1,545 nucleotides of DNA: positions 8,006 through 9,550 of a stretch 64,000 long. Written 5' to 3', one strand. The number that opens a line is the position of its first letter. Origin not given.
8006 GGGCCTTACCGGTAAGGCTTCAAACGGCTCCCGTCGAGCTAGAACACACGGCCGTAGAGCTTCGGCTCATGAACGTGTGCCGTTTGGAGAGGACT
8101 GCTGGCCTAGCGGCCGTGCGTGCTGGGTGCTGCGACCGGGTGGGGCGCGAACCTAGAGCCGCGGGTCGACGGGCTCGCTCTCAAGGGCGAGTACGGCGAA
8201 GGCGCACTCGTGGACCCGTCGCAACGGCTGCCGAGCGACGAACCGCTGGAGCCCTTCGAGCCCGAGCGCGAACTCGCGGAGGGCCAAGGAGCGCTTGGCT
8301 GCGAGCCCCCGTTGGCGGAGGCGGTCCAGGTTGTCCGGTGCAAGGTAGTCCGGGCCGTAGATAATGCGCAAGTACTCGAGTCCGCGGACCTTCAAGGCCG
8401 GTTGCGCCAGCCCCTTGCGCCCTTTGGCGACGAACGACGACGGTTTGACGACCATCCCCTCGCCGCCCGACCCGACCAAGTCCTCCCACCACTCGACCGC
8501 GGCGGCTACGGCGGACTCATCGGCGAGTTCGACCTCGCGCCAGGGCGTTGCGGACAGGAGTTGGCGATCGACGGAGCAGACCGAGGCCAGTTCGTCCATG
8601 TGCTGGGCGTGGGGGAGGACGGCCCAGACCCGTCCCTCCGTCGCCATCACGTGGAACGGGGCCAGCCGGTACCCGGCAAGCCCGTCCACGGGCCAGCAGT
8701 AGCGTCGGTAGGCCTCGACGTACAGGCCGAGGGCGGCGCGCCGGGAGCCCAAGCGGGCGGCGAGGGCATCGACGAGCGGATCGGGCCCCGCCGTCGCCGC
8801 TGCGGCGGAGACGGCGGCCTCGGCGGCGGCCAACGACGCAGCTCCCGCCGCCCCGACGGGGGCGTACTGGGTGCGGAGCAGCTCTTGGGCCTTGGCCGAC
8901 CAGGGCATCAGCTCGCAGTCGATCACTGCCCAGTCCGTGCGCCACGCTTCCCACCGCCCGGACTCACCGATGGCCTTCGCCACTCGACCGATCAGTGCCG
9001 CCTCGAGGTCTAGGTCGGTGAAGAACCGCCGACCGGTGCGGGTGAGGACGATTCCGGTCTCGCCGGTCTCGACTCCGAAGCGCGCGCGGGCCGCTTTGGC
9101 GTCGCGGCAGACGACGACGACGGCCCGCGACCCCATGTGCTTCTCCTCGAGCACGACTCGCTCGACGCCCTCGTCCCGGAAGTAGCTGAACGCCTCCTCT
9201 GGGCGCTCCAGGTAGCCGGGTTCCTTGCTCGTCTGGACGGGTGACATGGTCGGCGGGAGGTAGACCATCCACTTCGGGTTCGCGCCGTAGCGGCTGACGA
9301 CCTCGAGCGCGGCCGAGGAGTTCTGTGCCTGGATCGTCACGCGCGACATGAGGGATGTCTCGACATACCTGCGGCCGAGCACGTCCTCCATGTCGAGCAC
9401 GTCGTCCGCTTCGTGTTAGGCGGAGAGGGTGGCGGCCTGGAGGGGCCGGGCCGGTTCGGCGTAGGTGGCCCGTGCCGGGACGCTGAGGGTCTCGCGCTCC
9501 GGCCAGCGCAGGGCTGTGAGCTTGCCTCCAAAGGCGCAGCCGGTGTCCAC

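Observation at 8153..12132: Hen1-Pnkp RNA repair cassette with translationally coupled hen1 stop / pnkp start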

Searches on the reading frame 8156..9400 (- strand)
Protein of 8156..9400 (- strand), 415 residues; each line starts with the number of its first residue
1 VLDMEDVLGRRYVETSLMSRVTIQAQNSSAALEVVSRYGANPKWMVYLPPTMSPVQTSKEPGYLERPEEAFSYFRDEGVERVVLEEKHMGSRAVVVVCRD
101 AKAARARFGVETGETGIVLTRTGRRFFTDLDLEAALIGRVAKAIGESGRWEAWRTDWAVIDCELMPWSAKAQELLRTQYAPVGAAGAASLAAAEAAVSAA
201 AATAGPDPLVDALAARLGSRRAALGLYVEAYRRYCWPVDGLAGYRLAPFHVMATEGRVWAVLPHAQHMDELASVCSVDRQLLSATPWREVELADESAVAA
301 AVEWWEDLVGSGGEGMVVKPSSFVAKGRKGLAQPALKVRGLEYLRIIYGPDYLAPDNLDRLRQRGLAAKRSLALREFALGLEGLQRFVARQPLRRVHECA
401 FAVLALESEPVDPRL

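Call 8: search_protein_families(library=pfam, proteins=[window:8156-9400:-], max_evalue=0.01)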
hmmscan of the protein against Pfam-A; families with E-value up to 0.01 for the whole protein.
window:8156-9400:- (415 aa): 1 family
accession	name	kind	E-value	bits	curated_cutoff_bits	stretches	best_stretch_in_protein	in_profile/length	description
PF16542.10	PNKP_ligase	-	5.8e-167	556.1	28.2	1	30-410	1-377/377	PNKP adenylyltransferase domain, ligase domain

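Call 9: search_protein_families(library=ncbifam, proteins=[window:8156-9400:-], max_evalue=0.01)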
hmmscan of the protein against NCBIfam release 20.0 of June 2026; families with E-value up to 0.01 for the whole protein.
window:8156-9400:- (415 aa): 1 family
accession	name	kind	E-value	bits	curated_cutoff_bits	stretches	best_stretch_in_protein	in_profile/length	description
TIGR04075.1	bacter_Pnkp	equivalog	2.1e-180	601.8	750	1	1-415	440-851/851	polynucleotide kinase-phosphatase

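Call 10: find_homologous_proteins(query=window:8156-9400:-, max_evalue=1e-20)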
Query window:8156-9400:- (415 aa): 6899 proteins with E <= 1e-20 among 8000 candidates; the best 120 are listed.
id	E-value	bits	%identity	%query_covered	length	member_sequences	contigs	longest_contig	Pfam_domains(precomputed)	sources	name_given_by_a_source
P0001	3.0e-268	907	100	99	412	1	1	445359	PF16542.11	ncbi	-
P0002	1.7e-166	572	62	100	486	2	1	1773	PF16542.11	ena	-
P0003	5.8e-166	571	62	100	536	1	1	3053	PF16542.11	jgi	jgi:polynucleotide kinase-phosphatase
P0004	1.5e-163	563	61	100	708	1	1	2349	PF00149.34,PF16542.11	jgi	jgi:protein phosphatase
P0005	2.5e-163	562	62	100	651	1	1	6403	PF00149.34,PF16542.11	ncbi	ncbi:MAG: polynucleotide kinase-phosphatase, partial [Gemmatimonadota bacterium]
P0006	5.0e-163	561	60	100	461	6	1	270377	PF16542.11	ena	-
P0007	5.6e-163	561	61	100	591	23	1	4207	PF16542.11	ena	-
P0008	7.1e-163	560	60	100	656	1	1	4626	PF00149.34,PF16542.11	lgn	-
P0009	2.2e-162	559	61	99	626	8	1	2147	PF00149.34,PF16542.11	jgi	jgi:protein phosphatase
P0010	2.7e-162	558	61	99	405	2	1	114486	PF16542.11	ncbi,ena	-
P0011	3.5e-162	558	61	100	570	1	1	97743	PF16542.11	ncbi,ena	-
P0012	5.0e-162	558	61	99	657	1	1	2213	PF00149.34,PF16542.11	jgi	jgi:protein phosphatase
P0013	6.0e-162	557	61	100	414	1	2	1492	PF16542.11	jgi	-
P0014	9.6e-162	557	60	100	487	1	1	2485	PF16542.11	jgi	jgi:protein phosphatase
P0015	1.1e-161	556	62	100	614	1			PF16542.11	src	-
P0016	1.1e-161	556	59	100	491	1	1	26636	PF16542.11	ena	-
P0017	1.6e-161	556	60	100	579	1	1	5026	PF16542.11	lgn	-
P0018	1.6e-161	556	60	100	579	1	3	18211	PF16542.11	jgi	jgi:protein phosphatase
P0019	1.7e-161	556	60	100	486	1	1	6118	PF16542.11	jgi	jgi:protein phosphatase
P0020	2.4e-161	555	61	100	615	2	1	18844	PF16542.11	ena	-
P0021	2.4e-161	555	60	99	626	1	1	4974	PF00149.34,PF16542.11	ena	-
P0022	4.0e-161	555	62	100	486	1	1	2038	PF16542.11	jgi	jgi:polynucleotide kinase-phosphatase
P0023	5.1e-161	554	61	100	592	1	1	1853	PF16542.11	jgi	jgi:protein phosphatase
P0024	5.5e-161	554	62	100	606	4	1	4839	PF16542.11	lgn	-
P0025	6.1e-161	554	60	98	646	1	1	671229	PF14413.12,PF16542.11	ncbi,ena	-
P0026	6.6e-161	554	60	98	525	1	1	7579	PF16542.11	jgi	-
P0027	6.9e-161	554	63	98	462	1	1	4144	PF16542.11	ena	-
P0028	9.2e-161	553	60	100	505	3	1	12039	PF16542.11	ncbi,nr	ncbi:MAG: polynucleotide kinase-phosphatase [Planctomycetaceae bacterium]|nr:polynucleotide kinase-p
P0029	9.3e-161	553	61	100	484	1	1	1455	PF16542.11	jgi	jgi:polynucleotide kinase-phosphatase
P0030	1.0e-160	553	62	100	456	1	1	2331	PF16542.11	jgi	jgi:protein phosphatase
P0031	1.0e-160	553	61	100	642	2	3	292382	PF00149.34,PF16542.11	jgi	jgi:protein phosphatase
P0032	1.4e-160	553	60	100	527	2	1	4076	PF16542.11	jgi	jgi:polynucleotide kinase-phosphatase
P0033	1.5e-160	553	60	100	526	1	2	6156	PF16542.11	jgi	jgi:protein phosphatase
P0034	1.9e-160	552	60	100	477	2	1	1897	PF16542.11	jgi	jgi:protein phosphatase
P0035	2.2e-160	552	60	100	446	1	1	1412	PF16542.11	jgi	jgi:protein phosphatase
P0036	2.8e-160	552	61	100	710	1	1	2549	PF00149.34,PF16542.11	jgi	jgi:protein phosphatase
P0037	3.2e-160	552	61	100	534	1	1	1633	PF16542.11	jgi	-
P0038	7.4e-160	550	60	100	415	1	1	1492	PF16542.11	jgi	jgi:protein phosphatase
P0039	9.1e-160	550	60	100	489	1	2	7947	PF16542.11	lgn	-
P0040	9.2e-160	550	61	100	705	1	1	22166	PF00149.34,PF16542.11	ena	-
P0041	1.1e-159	550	61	100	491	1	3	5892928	PF16542.11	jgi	jgi:protein phosphatase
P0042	1.1e-159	550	60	100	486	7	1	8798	PF16542.11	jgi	jgi:protein phosphatase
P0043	1.5e-159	549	60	100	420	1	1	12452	PF16542.11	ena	-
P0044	1.6e-159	549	59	100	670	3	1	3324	PF00149.34,PF16542.11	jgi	jgi:polynucleotide kinase-phosphatase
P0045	2.0e-159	549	59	100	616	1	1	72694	PF16542.11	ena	-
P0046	2.1e-159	549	60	98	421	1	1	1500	PF16542.11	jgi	jgi:protein phosphatase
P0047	2.4e-159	549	61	99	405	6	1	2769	PF16542.11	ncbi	-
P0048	2.5e-159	549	61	100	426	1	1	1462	PF16542.11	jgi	jgi:polynucleotide kinase-phosphatase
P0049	2.6e-159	549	60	100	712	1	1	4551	PF00149.34,PF16542.11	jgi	jgi:protein phosphatase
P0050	2.6e-159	549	60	100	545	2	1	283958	PF16542.11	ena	-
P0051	2.8e-159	549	62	98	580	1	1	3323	PF16542.11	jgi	jgi:protein phosphatase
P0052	2.8e-159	549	62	100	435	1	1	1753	PF16542.11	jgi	jgi:protein phosphatase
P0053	2.8e-159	549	62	100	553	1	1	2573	PF16542.11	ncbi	ncbi:MAG TPA: polynucleotide kinase-phosphatase, partial [Planctomycetaceae bacterium]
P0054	3.3e-159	548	59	98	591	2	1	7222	PF16542.11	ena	-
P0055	3.4e-159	548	60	100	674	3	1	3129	PF00149.34,PF16542.11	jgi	jgi:protein phosphatase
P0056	3.7e-159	548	61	100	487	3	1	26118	PF16542.11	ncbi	-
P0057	4.1e-159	548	59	100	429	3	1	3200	PF16542.11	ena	-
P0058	4.3e-159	548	60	99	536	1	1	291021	PF16542.11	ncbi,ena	-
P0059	4.3e-159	548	60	98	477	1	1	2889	PF16542.11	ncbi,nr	ncbi:MAG: polynucleotide 2,3-cyclic phosphate phosphodiesterase / polynucleotide 3-phosphatase, part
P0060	4.7e-159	548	62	100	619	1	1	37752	PF16542.11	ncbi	ncbi:MAG TPA: polynucleotide kinase-phosphatase, partial [Longimicrobiales bacterium]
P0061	8.5e-159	547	61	100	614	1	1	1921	PF16542.11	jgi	jgi:protein phosphatase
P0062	9.9e-159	547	60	100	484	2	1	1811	PF16542.11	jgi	jgi:polynucleotide kinase-phosphatase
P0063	9.9e-159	547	59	100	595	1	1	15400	PF16542.11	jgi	-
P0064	1.3e-158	546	58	100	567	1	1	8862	PF16542.11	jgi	jgi:protein phosphatase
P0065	1.9e-158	546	59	100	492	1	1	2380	PF16542.11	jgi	jgi:protein phosphatase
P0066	2.0e-158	546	62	100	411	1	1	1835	PF16542.11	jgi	jgi:protein phosphatase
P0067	2.2e-158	546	60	98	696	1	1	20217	PF00149.34,PF16542.11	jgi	jgi:protein phosphatase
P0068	2.4e-158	545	61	100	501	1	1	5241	PF16542.11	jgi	jgi:protein phosphatase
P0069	3.3e-158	545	60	100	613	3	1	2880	PF16542.11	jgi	jgi:protein phosphatase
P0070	3.5e-158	545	59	100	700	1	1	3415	PF00149.34,PF16542.11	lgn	-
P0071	4.2e-158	545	60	99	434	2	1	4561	PF16542.11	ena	-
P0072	4.5e-158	545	60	100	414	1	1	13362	PF16542.11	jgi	jgi:protein phosphatase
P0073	4.5e-158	545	60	100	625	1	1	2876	PF16542.11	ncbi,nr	ncbi:MAG TPA: polynucleotide kinase-phosphatase, partial [Chloroflexia bacterium]|nr:polynucleotide 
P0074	4.8e-158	544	59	100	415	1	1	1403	PF16542.11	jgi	jgi:protein phosphatase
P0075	5.3e-158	544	60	100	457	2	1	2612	PF16542.11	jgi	jgi:protein phosphatase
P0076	5.4e-158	544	61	100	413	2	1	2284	PF16542.11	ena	-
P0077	5.9e-158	544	59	100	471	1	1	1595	PF16542.11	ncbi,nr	ncbi:MAG TPA: hypothetical protein VKB78_01560, partial [Pirellulales bacterium]|nr:hypothetical pro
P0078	7.7e-158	544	61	98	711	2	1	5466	PF00149.34,PF16542.11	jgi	jgi:protein phosphatase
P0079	7.8e-158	544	60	100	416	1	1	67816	PF16542.11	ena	-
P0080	8.2e-158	544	61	100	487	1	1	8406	PF16542.11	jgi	jgi:protein phosphatase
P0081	8.8e-158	544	60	100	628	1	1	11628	PF00149.34,PF16542.11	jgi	jgi:protein phosphatase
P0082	9.5e-158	544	58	100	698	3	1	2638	PF00149.34,PF16542.11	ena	-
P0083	9.8e-158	543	59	100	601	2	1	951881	PF16542.11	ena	-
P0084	1.1e-157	543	60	99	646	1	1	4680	PF07635.17,PF16542.11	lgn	-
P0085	1.1e-157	543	61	99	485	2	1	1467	PF16542.11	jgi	-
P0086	1.1e-157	543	61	100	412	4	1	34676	PF16542.11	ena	-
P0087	1.7e-157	543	59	100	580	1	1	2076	PF16542.11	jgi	jgi:protein phosphatase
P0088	1.8e-157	543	60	100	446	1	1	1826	PF16542.11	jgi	jgi:protein phosphatase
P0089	1.9e-157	543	62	98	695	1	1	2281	PF00149.34,PF16542.11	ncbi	-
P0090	2.4e-157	542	59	100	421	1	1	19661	PF16542.11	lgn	-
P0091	2.5e-157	542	60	100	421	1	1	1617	PF16542.11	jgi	jgi:polynucleotide kinase-phosphatase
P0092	2.7e-157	542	59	100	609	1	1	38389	PF16542.11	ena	-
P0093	2.8e-157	542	60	100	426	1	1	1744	PF16542.11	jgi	jgi:protein phosphatase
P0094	3.6e-157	542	59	100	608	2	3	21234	PF16542.11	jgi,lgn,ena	jgi:protein phosphatase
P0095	3.7e-157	542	59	100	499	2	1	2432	PF16542.11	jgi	-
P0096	4.5e-157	541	61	100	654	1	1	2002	PF00149.34,PF16542.11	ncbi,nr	ncbi:MAG TPA: polynucleotide kinase-phosphatase, partial [Thermoanaerobaculia bacterium]|nr:polynucl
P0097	4.6e-157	541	59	100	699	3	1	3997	PF00149.34,PF16542.11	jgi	jgi:protein phosphatase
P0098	5.6e-157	541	60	99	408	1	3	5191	PF16542.11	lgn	-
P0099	6.1e-157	541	59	100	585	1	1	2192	PF16542.11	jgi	jgi:protein phosphatase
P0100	6.3e-157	541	59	100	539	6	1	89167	PF16542.11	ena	-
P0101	8.0e-157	540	59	100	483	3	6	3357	PF16542.11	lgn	-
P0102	8.3e-157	540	61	100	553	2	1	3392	PF16542.11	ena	-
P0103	8.3e-157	540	59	100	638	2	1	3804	PF00149.34,PF16542.11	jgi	-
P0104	8.6e-157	540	58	98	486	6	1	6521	PF16542.11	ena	-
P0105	9.5e-157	540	60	100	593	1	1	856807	PF16542.11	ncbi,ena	-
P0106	1.1e-156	540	58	100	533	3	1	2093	PF16542.11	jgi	jgi:protein phosphatase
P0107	1.2e-156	540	59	100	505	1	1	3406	PF16542.11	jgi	-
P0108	1.3e-156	540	58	98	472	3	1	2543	PF16542.11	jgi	jgi:protein phosphatase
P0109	1.4e-156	540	59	99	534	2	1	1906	PF16542.11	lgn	-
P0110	1.5e-156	540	60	100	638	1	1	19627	PF00149.34,PF16542.11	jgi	jgi:protein phosphatase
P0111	1.6e-156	539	61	100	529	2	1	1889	PF16542.11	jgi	jgi:polynucleotide kinase-phosphatase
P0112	1.7e-156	539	61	100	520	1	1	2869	PF16542.11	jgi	jgi:protein phosphatase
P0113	1.8e-156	539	59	100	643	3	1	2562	PF00149.34,PF16542.11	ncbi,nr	ncbi:MAG TPA: polynucleotide kinase-phosphatase, partial [Lacipirellulaceae bacterium]|nr:polynucleo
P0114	1.9e-156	539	58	100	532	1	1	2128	PF16542.11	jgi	-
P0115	2.2e-156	539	58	99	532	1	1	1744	PF16542.11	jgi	jgi:protein phosphatase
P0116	2.2e-156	539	58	100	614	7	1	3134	PF16542.11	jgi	jgi:protein phosphatase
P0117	2.2e-156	539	60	100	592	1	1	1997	PF16542.11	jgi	-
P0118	2.2e-156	539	61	100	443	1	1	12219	PF16542.11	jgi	jgi:polynucleotide kinase-phosphatase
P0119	2.3e-156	539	59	100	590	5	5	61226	PF16542.11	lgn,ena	-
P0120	2.3e-156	539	58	100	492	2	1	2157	PF16542.11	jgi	jgi:polynucleotide kinase-phosphatase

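Call 11: find_encoding_contigs(protein=P0001, flank=10000, max_places=3)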
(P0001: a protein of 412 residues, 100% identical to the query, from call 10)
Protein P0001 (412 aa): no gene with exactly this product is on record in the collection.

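Call 12: find_encoding_contigs(protein=P0010, flank=6000, max_places=3)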
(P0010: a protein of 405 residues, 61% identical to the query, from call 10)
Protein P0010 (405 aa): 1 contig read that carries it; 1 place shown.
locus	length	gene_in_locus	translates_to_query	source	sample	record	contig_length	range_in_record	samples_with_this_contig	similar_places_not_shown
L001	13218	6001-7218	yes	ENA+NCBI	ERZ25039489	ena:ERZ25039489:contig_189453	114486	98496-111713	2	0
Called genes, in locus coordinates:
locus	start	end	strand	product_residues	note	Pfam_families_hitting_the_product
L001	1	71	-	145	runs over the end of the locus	PF13477:Glyco_trans_4_2, PF13439:Glyco_transf_4, PF13579:Glyco_trans_4_4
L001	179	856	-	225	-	PF07238:PilZ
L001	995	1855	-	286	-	PF04794:YdjC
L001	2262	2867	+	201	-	-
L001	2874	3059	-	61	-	-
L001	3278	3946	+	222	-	PF12623:Hen1_L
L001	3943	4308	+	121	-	PF13489:Methyltransf_23 (weak), PF05175:MTS (weak), PF13847:Methyltransf_31 (weak), PF08242:Methyltransf_12 (weak), PF13649:Methyltransf_25 (weak)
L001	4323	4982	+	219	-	-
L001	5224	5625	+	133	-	PF00149:Metallophos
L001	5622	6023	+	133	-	-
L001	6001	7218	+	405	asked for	PF16542:PNKP_ligase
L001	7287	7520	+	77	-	-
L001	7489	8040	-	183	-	-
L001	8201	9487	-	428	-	PF00486:Trans_reg_C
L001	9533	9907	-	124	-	-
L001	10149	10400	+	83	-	-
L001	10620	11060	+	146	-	-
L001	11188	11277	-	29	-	-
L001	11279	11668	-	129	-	PF12840:HTH_20, PF01022:HTH_5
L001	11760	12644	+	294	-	PF04542:Sigma70_r2, PF08281:Sigma70_r4_2, PF04545:Sigma70_r4 (weak), PF13490:zf-HC2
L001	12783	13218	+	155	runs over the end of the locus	PF02566:OsmC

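Call 14: find_related_loci(query=A1, collection=genome_contigs, flank=6000)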
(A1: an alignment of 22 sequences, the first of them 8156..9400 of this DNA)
Query A1 (415 aa) in genome_contigs; peptide patterns used: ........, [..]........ (x = any residue, [..] = any of these).
600 stretches matched a pattern (row limit reached: there are more); 596 encode a relative of the query (tblastn E <= 1e-3); the best 80 are kept; 80 distinct loci.
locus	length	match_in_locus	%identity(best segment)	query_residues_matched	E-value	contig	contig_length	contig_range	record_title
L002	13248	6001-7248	59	1-415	3e-167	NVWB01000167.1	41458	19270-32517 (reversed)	MAG: Blastopirellula sp. isolate NORP48 Contig_source1382A_23576, whole genome shotgun sequence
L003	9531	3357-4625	59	1-415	2e-165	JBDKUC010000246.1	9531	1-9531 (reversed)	MAG: Thermoguttaceae bacterium isolate 7_bin.159_R1 c_000001021120, whole genome shotgun sequence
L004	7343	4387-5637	59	1-415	1e-164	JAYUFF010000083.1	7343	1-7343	MAG: Schlesneria sp. isolate GFS_7656 GFS_7656_82, whole genome shotgun sequence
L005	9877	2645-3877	60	1-415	2e-164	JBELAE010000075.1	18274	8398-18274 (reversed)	MAG: Candidatus Sulfotelmatobacter sp. isolate SPRUCE 86 SPRUCE_86_75, whole genome shotgun sequence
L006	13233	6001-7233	60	1-415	1e-163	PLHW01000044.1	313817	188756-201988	MAG: Acidobacteriaceae bacterium isolate bog_205 73.20110800_S1M.45_contig_232, whole genome shotgun sequence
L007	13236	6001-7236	60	1-415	1e-162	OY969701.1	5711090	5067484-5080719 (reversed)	MAG: Pyrinomonadaceae bacterium isolate MFD04212.bin.c.1 genome assembly, chromosome: 1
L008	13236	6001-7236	61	1-415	4e-162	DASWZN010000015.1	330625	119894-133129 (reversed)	MAG TPA_asm: Bryobacteraceae bacterium isolate SMAG_U3739 k141_201836, whole genome shotgun sequence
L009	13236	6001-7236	60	1-415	2e-161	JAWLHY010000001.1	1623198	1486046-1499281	MAG: Armatimonadota bacterium isolate 30dZY2.bin.9 NODE_2_length_1623198_cov_15.147984, whole genome shotgun sequence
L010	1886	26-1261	56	1-415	3e-174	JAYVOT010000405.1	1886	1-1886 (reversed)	MAG: Chthonomonadaceae bacterium isolate GL72_DN_concoct_34 GL72_DN_concoct_34_404, whole genome shotgun sequence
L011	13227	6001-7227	59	1-415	6e-161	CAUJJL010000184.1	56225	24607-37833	MAG: Verrucomicrobiota bacterium isolate KLAP136 genome assembly, contig: KLAP136_614355, whole genome shotgun sequence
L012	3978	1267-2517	61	1-415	3e-166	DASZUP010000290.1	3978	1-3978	MAG TPA_asm: Pirellulales bacterium isolate SMAG_U6108 k141_678262, whole genome shotgun sequence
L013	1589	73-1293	61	1-415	6e-175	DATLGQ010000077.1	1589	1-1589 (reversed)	MAG TPA_asm: Fimbriimonadaceae bacterium isolate SMAG_U13618 k141_202733, whole genome shotgun sequence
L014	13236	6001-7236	62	1-415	4e-160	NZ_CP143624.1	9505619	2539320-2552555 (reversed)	Myxococcus sp. Y35 chromosome, complete genome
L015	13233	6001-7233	59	1-415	6e-160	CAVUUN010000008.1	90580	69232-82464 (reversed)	MAG: uncultured Acidobacteriota bacterium isolate MFD03899.bin.1.231 genome assembly, contig: contig_25888, whole genome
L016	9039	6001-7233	56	2-415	9e-160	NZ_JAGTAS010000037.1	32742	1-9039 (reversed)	Terriglobus albidus strain DSM 26559 NODE_30_length_32742_cov_87.582769, whole genome shotgun sequence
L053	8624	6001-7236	60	1-415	1e-152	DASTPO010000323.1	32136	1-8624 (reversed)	MAG TPA_asm: Candidatus Angelobacter sp. isolate SMAG_U2199 k141_158284, whole genome shotgun sequence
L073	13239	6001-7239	58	1-415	8e-150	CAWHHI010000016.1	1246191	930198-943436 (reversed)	MAG: uncultured Gemmatimonadaceae bacterium isolate MFD00392.bin.2.235 genome assembly, contig: contig_5583, whole genom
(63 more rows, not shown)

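Call 34: search_solved_structures(query=window:8156-9400:-, show_alignments=1)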
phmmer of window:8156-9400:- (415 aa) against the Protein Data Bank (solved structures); distinct sequences matched with E-value up to 0.001: 6.
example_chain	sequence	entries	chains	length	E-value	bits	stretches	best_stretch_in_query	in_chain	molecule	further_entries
4drf_A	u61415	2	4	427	1.4e-148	498.5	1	2-415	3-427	Metallophosphoesterase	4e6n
3ty8_A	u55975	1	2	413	2.1e-136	458.4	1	35-415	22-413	Polynucleotide 2',3'-cyclic phosphate phosphodiesterase / polynucleotide 5'-hydroxyl-kinas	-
3ty9_A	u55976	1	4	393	3.2e-136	457.7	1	35-415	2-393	Polynucleotide 2',3'-cyclic phosphate phosphodiesterase / polynucleotide 5'-hydroxyl-kinas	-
3ty5_A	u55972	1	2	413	1.9e-135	455.1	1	35-415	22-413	Polynucleotide 2',3'-cyclic phosphate phosphodiesterase / polynucleotide 5'-hydroxyl-kinas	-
4xrp_B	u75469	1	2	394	1.5e-09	40.6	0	299-380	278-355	Rnl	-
4xru_B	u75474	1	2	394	1.9e-09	40.3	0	300-380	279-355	Rnl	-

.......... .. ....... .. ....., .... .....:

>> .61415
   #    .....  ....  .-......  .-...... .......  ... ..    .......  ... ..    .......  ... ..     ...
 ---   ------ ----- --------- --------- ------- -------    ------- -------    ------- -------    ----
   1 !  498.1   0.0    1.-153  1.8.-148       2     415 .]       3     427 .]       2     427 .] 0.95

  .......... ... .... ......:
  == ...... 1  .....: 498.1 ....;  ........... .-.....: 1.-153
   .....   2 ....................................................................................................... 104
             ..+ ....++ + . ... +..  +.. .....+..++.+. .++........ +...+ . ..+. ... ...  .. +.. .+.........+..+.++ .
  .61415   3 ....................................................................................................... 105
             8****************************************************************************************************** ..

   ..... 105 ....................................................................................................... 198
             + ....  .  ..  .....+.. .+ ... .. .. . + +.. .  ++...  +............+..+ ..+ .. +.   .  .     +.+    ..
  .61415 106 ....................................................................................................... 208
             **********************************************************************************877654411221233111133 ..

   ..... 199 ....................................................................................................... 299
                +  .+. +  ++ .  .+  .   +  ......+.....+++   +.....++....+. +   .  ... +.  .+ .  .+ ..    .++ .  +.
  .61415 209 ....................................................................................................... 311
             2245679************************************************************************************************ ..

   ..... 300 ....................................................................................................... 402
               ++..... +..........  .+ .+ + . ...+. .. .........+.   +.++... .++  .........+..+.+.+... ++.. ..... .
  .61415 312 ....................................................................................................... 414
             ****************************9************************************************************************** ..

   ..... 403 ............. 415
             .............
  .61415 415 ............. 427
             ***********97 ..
